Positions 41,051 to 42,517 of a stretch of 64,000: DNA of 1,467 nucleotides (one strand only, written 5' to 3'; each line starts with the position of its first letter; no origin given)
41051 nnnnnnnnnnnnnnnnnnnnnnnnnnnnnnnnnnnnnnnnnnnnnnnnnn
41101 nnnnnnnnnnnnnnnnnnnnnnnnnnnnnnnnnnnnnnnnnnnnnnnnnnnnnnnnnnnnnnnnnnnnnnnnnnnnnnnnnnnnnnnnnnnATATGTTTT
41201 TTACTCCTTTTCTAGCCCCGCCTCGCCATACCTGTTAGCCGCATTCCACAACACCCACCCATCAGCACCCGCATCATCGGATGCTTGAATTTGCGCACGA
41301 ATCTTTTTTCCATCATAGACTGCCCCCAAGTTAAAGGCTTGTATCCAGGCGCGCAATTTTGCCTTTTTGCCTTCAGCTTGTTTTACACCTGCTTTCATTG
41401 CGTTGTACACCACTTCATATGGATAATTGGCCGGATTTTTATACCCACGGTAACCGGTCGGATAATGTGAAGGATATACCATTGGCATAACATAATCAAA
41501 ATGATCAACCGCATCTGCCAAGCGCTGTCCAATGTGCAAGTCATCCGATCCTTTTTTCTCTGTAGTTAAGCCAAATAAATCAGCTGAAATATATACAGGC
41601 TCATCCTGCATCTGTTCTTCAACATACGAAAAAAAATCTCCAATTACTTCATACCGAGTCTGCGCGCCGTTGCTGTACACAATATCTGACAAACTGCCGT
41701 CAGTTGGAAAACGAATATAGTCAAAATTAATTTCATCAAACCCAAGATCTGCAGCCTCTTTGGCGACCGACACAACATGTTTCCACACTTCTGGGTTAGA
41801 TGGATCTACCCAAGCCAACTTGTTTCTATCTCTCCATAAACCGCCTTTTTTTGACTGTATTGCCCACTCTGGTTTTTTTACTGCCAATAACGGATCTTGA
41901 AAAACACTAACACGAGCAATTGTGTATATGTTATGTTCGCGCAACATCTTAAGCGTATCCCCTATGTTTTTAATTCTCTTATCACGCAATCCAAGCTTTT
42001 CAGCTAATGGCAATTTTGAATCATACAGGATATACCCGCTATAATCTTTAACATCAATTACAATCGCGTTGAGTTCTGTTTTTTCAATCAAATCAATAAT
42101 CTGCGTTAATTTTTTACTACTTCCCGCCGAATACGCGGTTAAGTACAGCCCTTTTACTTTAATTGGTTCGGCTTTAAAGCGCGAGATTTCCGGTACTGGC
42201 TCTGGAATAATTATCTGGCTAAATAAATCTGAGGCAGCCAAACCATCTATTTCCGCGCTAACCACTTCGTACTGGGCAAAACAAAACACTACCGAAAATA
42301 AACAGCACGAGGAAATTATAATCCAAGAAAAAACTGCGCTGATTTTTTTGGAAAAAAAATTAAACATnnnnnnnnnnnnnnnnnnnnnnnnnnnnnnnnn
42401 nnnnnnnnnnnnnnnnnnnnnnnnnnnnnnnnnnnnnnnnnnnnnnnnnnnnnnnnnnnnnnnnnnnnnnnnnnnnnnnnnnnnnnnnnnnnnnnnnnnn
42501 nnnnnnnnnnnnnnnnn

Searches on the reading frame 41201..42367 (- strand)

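Call 6: search_protein_families(library=pfam, proteins=[window:41201-42367:-], max_evalue=0.01)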
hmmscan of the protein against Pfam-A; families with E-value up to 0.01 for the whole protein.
window:41201-42367:- (388 aa): 3 families
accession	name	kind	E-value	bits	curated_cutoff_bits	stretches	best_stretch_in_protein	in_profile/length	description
PF13200.12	DUF4015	-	2.9e-107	358.9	27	1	73-380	1-313/313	Putative glycosyl hydrolase domain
PF14871.12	GHL6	-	1.3e-06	29.1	35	1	89-201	4-115/132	Hypothetical glycosyl hydrolase 6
PF02638.21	GHL10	-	0.00014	21.5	27.9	1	84-216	18-161/311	Glycosyl hydrolase-like 10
